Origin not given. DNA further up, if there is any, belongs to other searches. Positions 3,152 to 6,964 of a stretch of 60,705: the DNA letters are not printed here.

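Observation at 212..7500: ~2400-aa unassigned C-terminal region of the 4079-aa lipoprotein, with a recurring [FY]-L-G-[TSD] motif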

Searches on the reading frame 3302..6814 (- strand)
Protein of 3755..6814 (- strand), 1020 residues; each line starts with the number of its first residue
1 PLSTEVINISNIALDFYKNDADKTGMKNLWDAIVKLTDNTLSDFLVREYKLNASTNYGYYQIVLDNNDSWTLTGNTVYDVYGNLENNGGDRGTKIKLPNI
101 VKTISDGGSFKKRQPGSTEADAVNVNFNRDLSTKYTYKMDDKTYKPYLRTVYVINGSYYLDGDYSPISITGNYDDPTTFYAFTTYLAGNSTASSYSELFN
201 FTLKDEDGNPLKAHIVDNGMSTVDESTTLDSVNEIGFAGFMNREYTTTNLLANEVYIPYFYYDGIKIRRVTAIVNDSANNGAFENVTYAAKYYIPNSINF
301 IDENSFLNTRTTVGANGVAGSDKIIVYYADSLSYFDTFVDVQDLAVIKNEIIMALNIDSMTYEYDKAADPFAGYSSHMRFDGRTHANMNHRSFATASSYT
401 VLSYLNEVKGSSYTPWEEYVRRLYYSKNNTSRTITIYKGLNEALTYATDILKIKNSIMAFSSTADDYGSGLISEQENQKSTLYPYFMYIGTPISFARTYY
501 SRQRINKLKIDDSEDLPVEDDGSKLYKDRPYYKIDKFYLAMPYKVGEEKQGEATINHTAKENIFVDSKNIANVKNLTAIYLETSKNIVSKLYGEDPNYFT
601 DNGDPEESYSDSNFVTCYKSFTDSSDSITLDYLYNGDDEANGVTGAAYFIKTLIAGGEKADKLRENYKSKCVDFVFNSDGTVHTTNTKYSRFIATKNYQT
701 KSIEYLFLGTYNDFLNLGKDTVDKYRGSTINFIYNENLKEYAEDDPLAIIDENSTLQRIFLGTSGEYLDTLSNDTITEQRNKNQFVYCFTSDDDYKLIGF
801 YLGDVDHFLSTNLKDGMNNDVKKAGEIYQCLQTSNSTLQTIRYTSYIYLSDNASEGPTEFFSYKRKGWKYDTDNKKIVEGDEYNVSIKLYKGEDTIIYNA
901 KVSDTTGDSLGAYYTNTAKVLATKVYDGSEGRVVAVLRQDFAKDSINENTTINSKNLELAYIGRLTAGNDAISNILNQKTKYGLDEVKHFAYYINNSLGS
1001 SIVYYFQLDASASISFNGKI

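Call 27: find_homologous_proteins(query=A1, max_evalue=0.01)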
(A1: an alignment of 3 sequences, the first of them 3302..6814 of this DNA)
Query A1 (3 sequences): 8000 candidates shared short words with the query, none scored E <= 0.01.

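Call 38: search_solved_structures(query=A1, max_evalue=10)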
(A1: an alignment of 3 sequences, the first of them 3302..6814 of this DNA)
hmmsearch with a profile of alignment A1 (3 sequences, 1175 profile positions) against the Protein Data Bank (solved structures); distinct sequences matched with E-value up to 10: 0.

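Call 40: find_related_loci(query=A1, collection=genome_contigs, flank=3000)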
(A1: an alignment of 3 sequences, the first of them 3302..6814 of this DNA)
Query A1 (1171 aa) in genome_contigs; peptide patterns used: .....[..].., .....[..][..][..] (x = any residue, [..] = any of these).
48 stretches matched a pattern; 1 encode a relative of the query (tblastn E <= 1e-3); 1 distinct loci.
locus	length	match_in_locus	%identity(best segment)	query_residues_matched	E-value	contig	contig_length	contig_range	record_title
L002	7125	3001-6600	30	58-1161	3e-113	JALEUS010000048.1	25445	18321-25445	MAG: Bacilli bacterium isolate SUG353 k141_6093361, whole genome shotgun sequence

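Call 47: predict_structure(alignment_id=A1)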
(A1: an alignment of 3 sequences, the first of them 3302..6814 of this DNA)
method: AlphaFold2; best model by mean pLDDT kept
length: 1171 residues; sequences in the alignment: 3
mean_pLDDT: 29.6   pTM: 0.22
mean pLDDT of the five models: 29.6, 27.3, 26.7, 26.1, 25.5
residues with pLDDT >= 90: 0; 70-90: 0; 50-70: 0; < 50: 1171
segments of 3 or more residues with pLDDT < 50: 1-1171
pLDDT, mean of each block of 10 residues (from residue 1): 24 30 36 34 33 25 25 28 30 27 25 24 30 32 33 33 32 29 28 23 30 26 26 24 24 23 25 27 23 22 25 26 25 21 22 22 25 23 24 21 21 26 27 35 38 38 32 27 37 33 30 33 28 32 33 30 29 31 32 30 30 25 25 30 34 40 38 29 29 28 30 32 32 30 29 28 30 32 30 27 30 31 26 26 27 31 34 35 35 31 31 31 33 34 31 32 34 39 37 29 28 24 28 31 31 34 32 33 26 31 33 34 33 35 35 32 27 24
secondary structure, 60 per line:
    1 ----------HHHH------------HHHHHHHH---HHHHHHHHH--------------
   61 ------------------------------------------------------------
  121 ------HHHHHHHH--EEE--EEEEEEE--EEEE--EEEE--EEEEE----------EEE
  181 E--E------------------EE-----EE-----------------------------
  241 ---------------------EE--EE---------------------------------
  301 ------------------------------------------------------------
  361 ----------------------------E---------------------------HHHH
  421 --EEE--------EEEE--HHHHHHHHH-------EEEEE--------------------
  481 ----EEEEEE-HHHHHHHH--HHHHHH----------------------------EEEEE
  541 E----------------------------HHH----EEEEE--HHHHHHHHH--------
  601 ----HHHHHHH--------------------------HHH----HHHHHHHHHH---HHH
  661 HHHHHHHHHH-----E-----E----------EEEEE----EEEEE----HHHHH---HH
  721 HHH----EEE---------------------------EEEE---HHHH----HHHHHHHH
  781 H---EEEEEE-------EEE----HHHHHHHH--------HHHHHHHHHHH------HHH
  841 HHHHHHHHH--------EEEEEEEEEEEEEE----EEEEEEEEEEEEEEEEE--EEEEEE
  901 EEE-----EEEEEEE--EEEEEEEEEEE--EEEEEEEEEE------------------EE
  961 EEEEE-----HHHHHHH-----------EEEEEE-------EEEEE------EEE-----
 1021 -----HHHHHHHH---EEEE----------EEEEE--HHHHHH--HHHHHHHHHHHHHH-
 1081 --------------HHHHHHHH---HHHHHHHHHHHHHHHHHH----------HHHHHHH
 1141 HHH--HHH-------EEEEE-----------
elements in order (helices of 4 or more, strands of 3 or more residues): H11-14 H27-34 H38-46 H127-134 E137-139 E142-148 E151-154 E157-160 E163-167 E178-181 H417-420 E423-425 E434-437 H440-448 E456-460 E485-490 H492-499 H502-507 E536-541 E577-581 H584-592 H605-611 H645-654 H658-670 E693-697 E702-706 H711-715 H719-723 E728-730 E758-761 H765-768 H773-781 E785-790 E798-800 H805-812 H821-831 H838-849 E858-871 E876-892 E895-903 E909-915 E918-928 E931-940 E959-965 H971-977 E989-994 E1002-1006 E1013-1015 H1026-1033 E1037-1040 E1051-1055 H1058-1063 H1066-1079 H1095-1102 H1106-1123 H1134-1143 E1156-1160
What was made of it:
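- The 1171-aa tile was unusable, with pLDDT 29.6 (call 47).
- Tried and rejected: AlphaFold on the 1171-aa tile aa 1880-3050 with the 3-sequence alignment gave pLDDT 29.6 and was unusable (call 47).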

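Call 49: find_homologous_proteins(query=window:3755-6814:-, max_evalue=0.01)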
Query window:3755-6814:-: 8000 candidates shared short words with the query, none scored E <= 0.01.
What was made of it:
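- Tried and rejected: They are uninformative rather than negative (calls 27, 49).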

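Call 66: find_related_loci(query=A1, collection=metagenome_contigs, flank=10000)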
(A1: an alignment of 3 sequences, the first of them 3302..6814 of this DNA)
Query A1 (1171 aa) in metagenome_contigs; peptide patterns used: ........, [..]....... (x = any residue, [..] = any of these).
60 stretches matched a pattern, but none encodes a relative of the query by tblastn (E <= 1e-3).
